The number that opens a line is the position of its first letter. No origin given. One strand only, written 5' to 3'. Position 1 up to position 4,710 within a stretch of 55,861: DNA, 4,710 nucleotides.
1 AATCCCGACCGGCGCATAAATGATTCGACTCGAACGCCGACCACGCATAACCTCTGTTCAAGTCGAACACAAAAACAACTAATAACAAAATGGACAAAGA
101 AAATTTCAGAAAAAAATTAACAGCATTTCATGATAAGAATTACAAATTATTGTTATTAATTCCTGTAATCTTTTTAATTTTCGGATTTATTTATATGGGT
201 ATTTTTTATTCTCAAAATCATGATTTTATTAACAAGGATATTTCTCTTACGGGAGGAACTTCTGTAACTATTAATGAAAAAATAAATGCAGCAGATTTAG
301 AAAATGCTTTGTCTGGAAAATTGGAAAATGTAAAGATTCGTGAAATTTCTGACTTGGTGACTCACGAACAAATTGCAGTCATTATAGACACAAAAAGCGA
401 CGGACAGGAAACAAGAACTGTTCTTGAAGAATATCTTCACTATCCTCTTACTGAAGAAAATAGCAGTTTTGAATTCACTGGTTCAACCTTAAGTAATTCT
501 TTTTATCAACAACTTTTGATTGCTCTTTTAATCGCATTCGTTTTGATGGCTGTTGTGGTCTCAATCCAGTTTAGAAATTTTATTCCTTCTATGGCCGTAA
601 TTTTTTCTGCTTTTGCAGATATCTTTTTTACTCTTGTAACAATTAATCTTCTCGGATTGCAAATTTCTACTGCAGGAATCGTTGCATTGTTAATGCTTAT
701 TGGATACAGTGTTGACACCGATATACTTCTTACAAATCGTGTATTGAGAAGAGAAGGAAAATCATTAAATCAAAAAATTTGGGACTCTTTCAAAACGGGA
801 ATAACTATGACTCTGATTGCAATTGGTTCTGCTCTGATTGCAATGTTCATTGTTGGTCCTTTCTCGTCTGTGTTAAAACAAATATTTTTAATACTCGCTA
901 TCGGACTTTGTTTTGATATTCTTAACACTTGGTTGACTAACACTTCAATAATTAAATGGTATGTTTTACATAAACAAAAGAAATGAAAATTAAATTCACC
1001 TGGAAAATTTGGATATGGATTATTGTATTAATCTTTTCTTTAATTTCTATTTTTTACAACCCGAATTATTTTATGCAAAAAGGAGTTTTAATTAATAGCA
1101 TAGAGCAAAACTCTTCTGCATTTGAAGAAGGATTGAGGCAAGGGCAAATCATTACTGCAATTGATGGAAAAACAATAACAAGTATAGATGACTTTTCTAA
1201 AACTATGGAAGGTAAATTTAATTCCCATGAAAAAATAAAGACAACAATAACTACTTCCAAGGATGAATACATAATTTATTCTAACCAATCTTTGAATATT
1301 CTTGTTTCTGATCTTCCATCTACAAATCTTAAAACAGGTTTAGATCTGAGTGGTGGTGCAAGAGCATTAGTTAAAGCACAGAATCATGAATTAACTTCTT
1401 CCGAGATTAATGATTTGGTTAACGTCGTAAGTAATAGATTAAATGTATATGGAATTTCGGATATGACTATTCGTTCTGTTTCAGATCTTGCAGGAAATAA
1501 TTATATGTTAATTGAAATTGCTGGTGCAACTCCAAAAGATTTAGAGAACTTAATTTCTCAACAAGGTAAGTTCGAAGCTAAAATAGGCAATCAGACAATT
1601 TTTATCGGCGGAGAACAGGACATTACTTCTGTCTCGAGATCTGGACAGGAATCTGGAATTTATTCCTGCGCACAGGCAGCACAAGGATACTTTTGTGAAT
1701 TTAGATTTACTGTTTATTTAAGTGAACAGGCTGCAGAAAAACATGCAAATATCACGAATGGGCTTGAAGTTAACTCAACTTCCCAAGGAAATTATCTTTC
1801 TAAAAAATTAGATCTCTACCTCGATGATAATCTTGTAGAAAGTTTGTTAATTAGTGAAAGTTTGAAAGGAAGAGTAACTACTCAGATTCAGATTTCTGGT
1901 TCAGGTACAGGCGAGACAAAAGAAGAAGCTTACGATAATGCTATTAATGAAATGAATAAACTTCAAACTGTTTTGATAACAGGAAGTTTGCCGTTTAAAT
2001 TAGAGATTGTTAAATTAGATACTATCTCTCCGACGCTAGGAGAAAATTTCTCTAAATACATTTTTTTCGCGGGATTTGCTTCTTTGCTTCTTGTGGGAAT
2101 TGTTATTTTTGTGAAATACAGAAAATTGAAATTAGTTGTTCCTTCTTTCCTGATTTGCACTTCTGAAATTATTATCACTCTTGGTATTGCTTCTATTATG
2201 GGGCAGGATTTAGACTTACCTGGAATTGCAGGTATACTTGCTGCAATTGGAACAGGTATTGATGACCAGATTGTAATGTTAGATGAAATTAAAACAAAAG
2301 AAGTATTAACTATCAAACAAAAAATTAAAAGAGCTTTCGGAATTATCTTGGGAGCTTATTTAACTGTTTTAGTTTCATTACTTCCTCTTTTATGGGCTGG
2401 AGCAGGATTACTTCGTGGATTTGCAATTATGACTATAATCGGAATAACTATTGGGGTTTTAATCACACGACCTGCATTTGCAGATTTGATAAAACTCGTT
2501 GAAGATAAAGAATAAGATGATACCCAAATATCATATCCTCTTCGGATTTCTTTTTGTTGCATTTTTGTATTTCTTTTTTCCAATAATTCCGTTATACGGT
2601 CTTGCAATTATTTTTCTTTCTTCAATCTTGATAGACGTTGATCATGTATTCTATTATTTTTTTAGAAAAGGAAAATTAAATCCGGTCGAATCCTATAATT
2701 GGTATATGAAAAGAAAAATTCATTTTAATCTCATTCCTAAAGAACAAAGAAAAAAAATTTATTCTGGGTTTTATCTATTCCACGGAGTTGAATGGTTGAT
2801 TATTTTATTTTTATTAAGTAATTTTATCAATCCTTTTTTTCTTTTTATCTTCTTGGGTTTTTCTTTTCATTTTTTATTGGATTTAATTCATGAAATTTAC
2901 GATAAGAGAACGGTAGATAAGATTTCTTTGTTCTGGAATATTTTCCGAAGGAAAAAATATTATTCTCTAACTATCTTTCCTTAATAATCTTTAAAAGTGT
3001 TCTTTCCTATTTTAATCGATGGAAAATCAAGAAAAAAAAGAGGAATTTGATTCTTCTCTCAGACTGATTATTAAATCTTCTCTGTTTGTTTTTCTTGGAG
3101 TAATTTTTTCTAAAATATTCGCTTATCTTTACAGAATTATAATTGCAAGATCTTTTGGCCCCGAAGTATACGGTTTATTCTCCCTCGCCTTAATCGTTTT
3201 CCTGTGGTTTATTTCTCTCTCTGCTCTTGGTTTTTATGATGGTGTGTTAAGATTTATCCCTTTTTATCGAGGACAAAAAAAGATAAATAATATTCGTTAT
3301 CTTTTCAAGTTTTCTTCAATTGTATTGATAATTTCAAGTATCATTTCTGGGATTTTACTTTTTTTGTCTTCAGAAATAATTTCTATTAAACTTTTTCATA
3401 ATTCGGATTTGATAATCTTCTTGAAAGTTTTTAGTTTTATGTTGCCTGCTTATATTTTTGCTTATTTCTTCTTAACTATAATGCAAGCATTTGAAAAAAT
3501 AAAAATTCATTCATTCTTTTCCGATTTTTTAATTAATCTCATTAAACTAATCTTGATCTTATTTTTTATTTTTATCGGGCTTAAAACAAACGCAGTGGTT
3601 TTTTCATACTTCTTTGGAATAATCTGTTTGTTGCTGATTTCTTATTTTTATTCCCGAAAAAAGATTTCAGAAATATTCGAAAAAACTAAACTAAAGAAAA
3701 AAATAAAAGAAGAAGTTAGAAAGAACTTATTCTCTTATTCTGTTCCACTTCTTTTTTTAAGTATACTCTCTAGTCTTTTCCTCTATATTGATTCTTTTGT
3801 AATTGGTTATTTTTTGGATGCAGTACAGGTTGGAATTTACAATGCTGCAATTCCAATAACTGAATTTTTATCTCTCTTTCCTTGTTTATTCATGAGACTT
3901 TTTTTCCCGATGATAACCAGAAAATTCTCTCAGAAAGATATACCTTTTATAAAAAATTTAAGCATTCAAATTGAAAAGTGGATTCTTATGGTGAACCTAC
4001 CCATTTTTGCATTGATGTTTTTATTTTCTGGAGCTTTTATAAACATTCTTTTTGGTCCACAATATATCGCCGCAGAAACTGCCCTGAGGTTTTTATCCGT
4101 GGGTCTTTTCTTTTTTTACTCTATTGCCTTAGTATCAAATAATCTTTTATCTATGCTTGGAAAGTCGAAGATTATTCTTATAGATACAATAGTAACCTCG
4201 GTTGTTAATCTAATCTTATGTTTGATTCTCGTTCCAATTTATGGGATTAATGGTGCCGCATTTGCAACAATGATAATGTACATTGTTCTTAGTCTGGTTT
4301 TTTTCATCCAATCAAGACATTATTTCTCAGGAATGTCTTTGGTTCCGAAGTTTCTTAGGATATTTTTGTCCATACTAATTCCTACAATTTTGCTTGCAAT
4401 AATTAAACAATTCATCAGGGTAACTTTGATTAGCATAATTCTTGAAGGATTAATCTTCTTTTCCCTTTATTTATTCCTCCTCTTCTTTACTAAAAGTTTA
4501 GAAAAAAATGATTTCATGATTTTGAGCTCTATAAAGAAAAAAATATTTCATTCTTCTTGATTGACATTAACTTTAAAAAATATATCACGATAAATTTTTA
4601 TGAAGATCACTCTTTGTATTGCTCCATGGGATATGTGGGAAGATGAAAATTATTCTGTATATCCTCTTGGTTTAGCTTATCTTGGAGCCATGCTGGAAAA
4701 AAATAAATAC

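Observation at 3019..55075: A ~52-kb archaeal glycosylation island carries twelve radical SAM enzymes and ends at aglB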

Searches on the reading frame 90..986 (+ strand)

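Call 9: search_protein_families(library=pfam, proteins=[window:90-986:+], max_evalue=0.01)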
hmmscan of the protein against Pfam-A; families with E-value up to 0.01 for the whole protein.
window:90-986:+ (298 aa): 2 families
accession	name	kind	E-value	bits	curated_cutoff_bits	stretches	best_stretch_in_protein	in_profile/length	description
PF02355.23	SecD_SecF_C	-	4.8e-31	108.1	20.5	1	122-292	13-187/189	Protein export membrane protein SecD/SecF, C-terminal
PF00873.25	ACR_tran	-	0.0031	15.7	28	1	125-228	846-953/1021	AcrB/AcrD/AcrF family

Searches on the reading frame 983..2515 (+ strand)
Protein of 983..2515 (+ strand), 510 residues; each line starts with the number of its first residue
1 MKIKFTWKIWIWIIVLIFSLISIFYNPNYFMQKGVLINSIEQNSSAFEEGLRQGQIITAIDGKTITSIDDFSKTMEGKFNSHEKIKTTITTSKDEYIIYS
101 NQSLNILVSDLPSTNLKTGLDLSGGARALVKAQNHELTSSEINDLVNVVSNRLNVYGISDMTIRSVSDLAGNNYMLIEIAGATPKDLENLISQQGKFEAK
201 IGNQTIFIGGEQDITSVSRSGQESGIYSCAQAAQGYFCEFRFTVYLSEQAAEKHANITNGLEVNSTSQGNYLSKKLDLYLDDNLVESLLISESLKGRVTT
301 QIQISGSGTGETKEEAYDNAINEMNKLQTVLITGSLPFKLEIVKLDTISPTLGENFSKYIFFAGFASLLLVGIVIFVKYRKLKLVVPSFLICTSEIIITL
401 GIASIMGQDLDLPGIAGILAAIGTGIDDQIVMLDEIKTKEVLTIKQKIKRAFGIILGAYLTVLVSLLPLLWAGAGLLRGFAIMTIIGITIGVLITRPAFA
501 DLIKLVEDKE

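Call 9: search_protein_families(library=pfam, proteins=[window:983-2515:+], max_evalue=0.01)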
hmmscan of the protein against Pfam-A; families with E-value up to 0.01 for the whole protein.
window:983-2515:+ (510 aa): 4 families
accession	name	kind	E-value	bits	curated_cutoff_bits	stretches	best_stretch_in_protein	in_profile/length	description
PF02355.23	SecD_SecF_C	-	6.6e-18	65.2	20.5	1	339-493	12-173/189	Protein export membrane protein SecD/SecF, C-terminal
PF13180.12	PDZ_2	-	1.1e-06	29.2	27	1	33-77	12-56/80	PDZ domain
PF17820.7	PDZ_6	-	3.2e-06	27.2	27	1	37-82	2-47/54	PDZ domain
PF00595.29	PDZ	-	0.00081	20.2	23.2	1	32-69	24-61/81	PDZ domain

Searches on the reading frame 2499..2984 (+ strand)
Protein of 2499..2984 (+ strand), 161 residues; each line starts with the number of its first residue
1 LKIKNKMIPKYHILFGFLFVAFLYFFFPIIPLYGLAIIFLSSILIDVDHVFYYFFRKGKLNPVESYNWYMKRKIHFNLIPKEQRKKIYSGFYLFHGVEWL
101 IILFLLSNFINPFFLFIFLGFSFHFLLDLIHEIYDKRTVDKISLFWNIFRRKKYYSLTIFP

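Call 9: search_protein_families(library=pfam, proteins=[window:2499-2984:+], max_evalue=0.01)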
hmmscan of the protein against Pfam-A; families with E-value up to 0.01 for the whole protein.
window:2499-2984:+ (161 aa): 1 family
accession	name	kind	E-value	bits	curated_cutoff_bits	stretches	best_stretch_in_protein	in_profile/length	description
PF04307.19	YdjM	-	0.00026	21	29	1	7-150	1-121/176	YdjM inner membrane protein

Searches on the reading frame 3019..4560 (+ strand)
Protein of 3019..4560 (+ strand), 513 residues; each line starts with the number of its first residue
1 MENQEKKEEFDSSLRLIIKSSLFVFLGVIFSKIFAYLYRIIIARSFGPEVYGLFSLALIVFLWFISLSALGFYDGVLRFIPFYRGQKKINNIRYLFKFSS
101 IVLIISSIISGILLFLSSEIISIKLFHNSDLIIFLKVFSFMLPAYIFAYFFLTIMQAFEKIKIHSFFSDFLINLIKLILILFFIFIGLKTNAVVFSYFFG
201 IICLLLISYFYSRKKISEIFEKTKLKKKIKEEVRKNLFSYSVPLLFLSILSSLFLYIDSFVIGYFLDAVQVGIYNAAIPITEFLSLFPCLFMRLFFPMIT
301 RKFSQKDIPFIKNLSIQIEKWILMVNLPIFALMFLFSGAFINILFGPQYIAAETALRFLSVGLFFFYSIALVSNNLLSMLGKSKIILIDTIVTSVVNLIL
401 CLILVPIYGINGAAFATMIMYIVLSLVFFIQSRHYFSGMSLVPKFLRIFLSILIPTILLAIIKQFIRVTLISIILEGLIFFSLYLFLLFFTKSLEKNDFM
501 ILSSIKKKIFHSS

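Call 6: search_protein_families(library=pfam, proteins=[window:3019-4560:+], max_evalue=0.01)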
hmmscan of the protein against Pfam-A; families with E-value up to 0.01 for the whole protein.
window:3019-4560:+ (513 aa): 4 families
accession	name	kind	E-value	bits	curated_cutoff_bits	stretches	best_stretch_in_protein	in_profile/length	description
PF01943.22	Polysacc_synt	-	5.8e-28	98.5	28.2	1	19-301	3-272/274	Polysaccharide biosynthesis protein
PF13440.11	Polysacc_synt_3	-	4.6e-14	52.8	23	1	41-351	1-290/293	Polysaccharide biosynthesis protein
PF01554.23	MatE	-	2.3e-06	27.8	24.9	1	243-403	1-161/161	MatE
PF03023.19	MurJ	-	0.00023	20.3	27.4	1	79-465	37-431/451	Lipid II flippase MurJ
